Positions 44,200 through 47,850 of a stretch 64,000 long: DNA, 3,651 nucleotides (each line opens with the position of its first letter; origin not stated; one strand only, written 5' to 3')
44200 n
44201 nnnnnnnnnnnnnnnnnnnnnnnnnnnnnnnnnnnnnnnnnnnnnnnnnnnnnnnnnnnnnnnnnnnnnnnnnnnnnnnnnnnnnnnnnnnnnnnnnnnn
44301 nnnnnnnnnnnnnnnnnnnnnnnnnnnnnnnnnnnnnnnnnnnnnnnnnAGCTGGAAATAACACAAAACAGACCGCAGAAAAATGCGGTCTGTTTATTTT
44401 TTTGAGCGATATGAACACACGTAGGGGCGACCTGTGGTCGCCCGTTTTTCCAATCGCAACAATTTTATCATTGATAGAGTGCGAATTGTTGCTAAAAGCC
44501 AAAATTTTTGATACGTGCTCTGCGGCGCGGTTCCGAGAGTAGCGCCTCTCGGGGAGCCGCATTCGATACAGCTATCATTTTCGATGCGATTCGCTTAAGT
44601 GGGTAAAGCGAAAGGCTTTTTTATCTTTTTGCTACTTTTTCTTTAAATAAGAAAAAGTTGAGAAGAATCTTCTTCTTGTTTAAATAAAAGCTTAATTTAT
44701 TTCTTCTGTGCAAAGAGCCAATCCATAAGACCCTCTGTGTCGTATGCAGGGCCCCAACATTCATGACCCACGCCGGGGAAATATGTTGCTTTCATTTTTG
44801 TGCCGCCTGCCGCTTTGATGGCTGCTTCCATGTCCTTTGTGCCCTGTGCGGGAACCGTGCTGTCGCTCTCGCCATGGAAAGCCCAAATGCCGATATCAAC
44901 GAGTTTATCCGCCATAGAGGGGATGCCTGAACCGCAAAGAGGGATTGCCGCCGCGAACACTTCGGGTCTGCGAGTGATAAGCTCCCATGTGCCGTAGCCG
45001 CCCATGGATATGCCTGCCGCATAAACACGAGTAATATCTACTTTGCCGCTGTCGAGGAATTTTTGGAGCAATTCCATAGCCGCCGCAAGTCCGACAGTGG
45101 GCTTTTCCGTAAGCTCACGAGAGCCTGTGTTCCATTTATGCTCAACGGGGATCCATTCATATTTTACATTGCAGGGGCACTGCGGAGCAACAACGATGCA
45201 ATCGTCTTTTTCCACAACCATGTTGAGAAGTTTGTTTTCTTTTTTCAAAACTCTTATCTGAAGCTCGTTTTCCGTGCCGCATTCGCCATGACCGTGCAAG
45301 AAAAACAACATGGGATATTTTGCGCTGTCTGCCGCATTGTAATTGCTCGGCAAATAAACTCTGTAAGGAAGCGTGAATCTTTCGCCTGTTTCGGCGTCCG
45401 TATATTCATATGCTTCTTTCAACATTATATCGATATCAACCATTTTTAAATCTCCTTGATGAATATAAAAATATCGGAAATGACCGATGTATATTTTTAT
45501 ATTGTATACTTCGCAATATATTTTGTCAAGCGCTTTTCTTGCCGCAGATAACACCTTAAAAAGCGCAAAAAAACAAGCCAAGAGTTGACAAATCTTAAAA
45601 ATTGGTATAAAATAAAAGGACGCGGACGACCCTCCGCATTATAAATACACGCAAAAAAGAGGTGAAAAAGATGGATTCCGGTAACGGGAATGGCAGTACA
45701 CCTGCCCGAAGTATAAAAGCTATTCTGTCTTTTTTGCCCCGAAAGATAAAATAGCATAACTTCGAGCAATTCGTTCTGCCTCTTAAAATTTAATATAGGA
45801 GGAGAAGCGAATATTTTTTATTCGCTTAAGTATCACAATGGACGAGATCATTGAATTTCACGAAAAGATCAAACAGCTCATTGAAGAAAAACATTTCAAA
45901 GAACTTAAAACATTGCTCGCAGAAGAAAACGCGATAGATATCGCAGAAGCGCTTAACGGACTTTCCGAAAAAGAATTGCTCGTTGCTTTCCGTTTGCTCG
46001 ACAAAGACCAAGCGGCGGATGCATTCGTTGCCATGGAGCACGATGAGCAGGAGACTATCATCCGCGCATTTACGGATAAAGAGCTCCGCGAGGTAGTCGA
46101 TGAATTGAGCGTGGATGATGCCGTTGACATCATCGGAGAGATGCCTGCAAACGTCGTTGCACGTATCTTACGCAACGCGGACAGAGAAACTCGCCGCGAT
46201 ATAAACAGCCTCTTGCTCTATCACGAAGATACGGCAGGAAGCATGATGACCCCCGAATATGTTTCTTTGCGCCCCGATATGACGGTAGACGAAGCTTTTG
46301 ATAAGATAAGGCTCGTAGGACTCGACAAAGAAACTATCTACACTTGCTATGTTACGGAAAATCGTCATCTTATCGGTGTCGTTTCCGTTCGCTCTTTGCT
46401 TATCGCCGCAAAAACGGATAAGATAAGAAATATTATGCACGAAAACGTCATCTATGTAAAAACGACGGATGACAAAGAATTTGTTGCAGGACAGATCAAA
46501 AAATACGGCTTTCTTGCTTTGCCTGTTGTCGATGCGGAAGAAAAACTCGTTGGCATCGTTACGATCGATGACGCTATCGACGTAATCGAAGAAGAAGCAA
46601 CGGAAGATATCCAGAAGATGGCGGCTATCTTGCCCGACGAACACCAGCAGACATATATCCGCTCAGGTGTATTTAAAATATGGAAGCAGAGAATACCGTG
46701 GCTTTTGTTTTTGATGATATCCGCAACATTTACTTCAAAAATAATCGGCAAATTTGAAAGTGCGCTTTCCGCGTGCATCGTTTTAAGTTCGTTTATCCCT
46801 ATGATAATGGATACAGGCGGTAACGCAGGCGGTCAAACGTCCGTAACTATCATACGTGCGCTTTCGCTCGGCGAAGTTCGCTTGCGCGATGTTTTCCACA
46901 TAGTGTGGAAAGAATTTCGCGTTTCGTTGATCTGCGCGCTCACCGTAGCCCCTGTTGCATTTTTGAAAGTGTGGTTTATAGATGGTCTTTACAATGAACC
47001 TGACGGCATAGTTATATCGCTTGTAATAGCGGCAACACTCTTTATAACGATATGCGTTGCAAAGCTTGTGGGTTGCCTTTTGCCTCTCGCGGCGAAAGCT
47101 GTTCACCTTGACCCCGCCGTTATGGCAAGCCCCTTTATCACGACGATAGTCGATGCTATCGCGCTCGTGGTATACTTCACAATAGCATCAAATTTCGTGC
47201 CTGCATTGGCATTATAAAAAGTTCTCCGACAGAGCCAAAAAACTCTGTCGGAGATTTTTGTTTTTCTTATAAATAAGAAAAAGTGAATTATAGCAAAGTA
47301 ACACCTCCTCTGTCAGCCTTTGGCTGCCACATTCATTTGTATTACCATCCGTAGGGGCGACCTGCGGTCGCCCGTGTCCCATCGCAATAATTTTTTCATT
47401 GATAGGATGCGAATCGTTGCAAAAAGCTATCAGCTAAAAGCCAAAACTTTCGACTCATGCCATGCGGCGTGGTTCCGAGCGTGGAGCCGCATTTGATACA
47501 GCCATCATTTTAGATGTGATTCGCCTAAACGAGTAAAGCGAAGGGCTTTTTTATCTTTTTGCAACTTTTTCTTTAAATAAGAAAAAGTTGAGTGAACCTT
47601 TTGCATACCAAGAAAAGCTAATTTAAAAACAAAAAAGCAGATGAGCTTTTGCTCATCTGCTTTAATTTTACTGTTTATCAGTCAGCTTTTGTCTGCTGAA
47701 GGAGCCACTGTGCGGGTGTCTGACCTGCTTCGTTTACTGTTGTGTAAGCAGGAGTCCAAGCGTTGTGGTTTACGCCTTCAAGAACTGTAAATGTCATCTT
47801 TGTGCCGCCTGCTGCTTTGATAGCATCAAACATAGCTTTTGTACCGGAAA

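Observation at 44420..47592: Two 243-bp hairpin-rich intergenic repeats, each just 3' of an esterase gene, with indels that preserve stem bases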

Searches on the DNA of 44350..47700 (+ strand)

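Call 7: search_rna_families(source=window, start=44350, end=47700, threshold=evalue, max_evalue=10, show_alignments=3)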
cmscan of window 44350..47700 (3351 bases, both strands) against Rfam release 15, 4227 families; matches with E-value up to 10: 17.
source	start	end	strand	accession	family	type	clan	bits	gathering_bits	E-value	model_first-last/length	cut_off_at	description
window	47573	47674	+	RF00558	L20_leader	Cis-reg; leader;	-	27.2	58.7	0.019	1-127/127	no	Ribosomal protein L20 leader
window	44355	44419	-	RF00121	MicC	Gene; sRNA;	-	22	90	4.5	1-123/123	no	MicC RNA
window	47213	47292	+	RF04318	idnO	Cis-reg;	-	21.2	100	3.9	51-182/206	no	idnO ncRNA motif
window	47187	47276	+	RF01180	snoR110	Gene; snRNA; snoRNA; HACA-box;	-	21.1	44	3.4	1-89/89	no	Small nucleolar RNA snoR110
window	47603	47696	+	RF03616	MIR1888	Gene; miRNA;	-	20.4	72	1.7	1-101/101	no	MIR1888 microRNA precursor family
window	47218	47279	-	RF00421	SNORA32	Gene; snRNA; snoRNA; HACA-box;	-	19.7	60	9.8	1-121/121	no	Small nucleolar RNA SNORA32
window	44409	44512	+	RF01808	MicX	Gene; sRNA;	-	19.6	75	0.31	1-194/194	no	MicX Vibrio cholerae sRNA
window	47639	47700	+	RF02843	RefA5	Gene; antisense;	-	19.1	91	1.6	1-68/68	no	Enterococcus sRNA A5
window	44363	44458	-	RF00513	Trp_leader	Cis-reg; leader;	-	18.6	41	2.4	1-100/100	no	Tryptophan operon leader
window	47153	47258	+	RF02450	ncr1175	Gene; sRNA;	-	18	60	6.5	1-110/110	no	Bacillus sRNA ncr1175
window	45661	45696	+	RF01346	CRISPR-DR36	Gene; CRISPR;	-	16.7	38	2.8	1-36/36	no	CRISPR RNA direct repeat element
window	45718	45767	-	RF01652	ceN70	Gene; snRNA; snoRNA; CD-box;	-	16.5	65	6.2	1-71/71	no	Caenorhabditis snoRNA ceN70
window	44362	44434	-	RF02631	Hrs13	Gene; sRNA;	-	15.2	52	2.8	1-82/82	no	Hfq-regulated sRNA 13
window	44613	44664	+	RF02060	STnc410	Gene; sRNA;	-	15.2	50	5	1-158/158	no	Enterobacterial sRNA STnc410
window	44627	44761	-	RF02060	STnc410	Gene; sRNA;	-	15.2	50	5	1-158/158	no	Enterobacterial sRNA STnc410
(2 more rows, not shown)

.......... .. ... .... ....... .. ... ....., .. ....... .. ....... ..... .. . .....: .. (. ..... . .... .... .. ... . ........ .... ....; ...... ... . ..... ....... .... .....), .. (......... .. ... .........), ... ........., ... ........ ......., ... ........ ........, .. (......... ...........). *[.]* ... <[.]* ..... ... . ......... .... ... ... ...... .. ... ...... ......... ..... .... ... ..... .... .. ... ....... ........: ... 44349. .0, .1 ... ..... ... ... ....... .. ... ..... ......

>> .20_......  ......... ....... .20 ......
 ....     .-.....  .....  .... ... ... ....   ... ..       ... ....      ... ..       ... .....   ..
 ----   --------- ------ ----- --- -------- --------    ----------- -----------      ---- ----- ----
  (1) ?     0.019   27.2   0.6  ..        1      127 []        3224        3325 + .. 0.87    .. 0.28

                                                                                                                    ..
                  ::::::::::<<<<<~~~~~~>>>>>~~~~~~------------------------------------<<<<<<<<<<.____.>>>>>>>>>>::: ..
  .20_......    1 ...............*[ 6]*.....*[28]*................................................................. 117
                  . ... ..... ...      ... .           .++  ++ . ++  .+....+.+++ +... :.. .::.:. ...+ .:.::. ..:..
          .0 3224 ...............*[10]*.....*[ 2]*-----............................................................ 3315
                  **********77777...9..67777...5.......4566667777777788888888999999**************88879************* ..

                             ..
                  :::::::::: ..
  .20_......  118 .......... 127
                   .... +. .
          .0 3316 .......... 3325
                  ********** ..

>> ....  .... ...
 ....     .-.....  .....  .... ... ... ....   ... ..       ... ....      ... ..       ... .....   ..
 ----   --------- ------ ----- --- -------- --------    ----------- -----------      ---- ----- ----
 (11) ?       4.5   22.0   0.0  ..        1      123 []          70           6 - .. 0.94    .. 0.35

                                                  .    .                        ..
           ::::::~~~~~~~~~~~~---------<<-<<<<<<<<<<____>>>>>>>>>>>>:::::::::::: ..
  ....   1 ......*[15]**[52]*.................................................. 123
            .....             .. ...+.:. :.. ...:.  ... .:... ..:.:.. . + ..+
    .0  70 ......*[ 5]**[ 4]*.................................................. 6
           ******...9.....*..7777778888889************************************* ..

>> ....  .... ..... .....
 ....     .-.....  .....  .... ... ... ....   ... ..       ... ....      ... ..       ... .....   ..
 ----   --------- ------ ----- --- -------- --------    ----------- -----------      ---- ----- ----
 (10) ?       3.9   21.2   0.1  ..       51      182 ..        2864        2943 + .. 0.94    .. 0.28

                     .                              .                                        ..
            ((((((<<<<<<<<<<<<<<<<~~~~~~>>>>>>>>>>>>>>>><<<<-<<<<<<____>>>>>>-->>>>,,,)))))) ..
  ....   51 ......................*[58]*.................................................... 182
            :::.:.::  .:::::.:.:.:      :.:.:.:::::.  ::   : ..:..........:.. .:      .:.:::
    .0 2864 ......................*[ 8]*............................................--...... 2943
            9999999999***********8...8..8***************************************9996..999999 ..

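Call 39: search_rna_families(sources=[L136, L137, L142, L150, L156, L164, L169, L183, L190, L195, L200, L207, L209, L210, L232, L235, L239, L248, L128], threshold=gathering)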
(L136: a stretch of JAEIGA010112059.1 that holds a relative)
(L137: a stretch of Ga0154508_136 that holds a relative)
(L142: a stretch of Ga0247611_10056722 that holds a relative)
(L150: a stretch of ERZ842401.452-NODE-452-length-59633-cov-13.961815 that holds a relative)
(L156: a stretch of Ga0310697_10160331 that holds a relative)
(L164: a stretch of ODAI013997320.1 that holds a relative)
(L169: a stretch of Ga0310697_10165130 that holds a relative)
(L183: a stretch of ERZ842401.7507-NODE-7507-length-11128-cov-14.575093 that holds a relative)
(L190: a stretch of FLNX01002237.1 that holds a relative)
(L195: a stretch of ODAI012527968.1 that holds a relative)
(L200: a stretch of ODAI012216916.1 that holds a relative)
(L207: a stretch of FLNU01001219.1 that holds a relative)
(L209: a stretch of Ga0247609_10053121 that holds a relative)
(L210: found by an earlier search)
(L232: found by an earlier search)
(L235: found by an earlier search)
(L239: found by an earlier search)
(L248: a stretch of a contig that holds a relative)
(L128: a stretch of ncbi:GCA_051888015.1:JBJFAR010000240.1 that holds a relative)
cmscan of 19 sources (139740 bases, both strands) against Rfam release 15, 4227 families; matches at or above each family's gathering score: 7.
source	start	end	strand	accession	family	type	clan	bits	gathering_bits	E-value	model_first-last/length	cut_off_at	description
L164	212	553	+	RF00010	RNaseP_bact_a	Gene; ribozyme;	CL00002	285.3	100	7.3e-92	1-367/367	no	Bacterial RNase P class A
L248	3681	3754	-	RF00005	tRNA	Gene; tRNA;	CL00001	67.2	29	4.1e-12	1-71/71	no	tRNA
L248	3864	3935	-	RF00005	tRNA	Gene; tRNA;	CL00001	65.6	29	1.1e-11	1-71/71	no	tRNA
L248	3783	3854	-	RF00005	tRNA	Gene; tRNA;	CL00001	64.1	29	3e-11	1-71/71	no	tRNA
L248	3600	3674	-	RF00005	tRNA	Gene; tRNA;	CL00001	62.9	29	6e-11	1-71/71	no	tRNA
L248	3511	3592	-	RF00005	tRNA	Gene; tRNA;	CL00001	62.6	29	7.5e-11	1-71/71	no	tRNA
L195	3233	3300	+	RF00005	tRNA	Gene; tRNA;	CL00001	44.6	29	6.5e-06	1-65/71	3'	tRNA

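Call 61: search_dna_similar(query=window:44420-44662:+, collection=plasmids, mode=distant, max_evalue=0.001, max_rows=10)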
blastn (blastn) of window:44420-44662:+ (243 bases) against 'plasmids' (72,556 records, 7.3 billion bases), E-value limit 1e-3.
No match.

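Call 62: search_dna_similar(query=window:44420-44662:+, collection=phages, mode=distant, max_evalue=0.001, max_rows=10)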
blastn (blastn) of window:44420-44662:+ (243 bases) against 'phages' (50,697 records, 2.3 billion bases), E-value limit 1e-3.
No match.
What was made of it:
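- Tried and rejected: blastn of copy A against plasmid and phage collections (calls 61, 62).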

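Call 91: search_with_rna_model(model_id=R1, sources=[L375, L377, L378, L190, L124, L125, L128], max_evalue=0.01)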
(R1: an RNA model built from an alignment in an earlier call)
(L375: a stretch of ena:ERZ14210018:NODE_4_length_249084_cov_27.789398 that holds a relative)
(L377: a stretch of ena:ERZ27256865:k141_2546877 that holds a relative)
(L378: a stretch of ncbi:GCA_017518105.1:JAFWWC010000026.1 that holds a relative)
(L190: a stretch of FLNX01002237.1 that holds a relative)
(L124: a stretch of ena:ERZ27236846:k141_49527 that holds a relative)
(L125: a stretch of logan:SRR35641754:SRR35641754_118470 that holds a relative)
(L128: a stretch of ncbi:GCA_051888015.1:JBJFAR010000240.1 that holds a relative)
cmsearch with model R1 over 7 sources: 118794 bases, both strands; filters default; matches with E-value up to 0.01: 17.
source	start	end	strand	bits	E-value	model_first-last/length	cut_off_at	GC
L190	10822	10873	+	64.5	2e-10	1-50/50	no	0.37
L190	9700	9752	-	58.7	2.5e-09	1-50/50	no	0.4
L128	6451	6499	-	57.8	3.8e-09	1-50/50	no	0.31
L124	15970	16016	-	56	8.6e-09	1-50/50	no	0.23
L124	19830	19876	+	56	8.6e-09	1-50/50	no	0.23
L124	19319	19365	-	53.9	2.1e-08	1-50/50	no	0.28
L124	16254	16300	+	53.6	2.4e-08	1-50/50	no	0.23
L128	6805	6846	+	35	9.7e-05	1-50/50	no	0.33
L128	7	49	+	34.5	0.00012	1-50/50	no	0.4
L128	1844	1886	-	33.7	0.00017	1-50/50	no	0.37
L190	10839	10872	-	32.9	0.00024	18-49/50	no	0.35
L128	6452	6482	+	30.7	0.00065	18-49/50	no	0.23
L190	9701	9735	+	29.6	0.001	18-49/50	no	0.37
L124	19320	19348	+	29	0.0014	18-49/50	no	0.24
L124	15971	15999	+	26.3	0.0046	18-49/50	no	0.24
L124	19847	19875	-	26.3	0.0046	18-49/50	no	0.24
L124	16271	16299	-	25.9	0.0055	18-49/50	no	0.17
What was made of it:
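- On MITE: L190 is filled where L375, L377 and L378 are empty (call 91).
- On IS200/IS605 derivative or TnpB guide-RNA scaffold: Modules are in inverted orientation in L124 and L128 (call 91).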

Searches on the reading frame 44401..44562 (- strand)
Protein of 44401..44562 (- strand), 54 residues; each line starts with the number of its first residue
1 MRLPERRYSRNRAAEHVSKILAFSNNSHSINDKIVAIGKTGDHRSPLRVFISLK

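Call 72: find_homologous_proteins(query=window:44401-44562:-, max_evalue=0.1)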
Query seq(54 aa): no candidate shares three 5-residue words with the query. No homologue found.
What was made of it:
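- The genome-wide copy number is unknown, and a peptide-based search for further copies found nothing (call 72).
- Tried and rejected: A protein-space search with the peptide of the spurious ORF that starts inside copy A, meant to catch other copies, returned no candidates (call 72).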
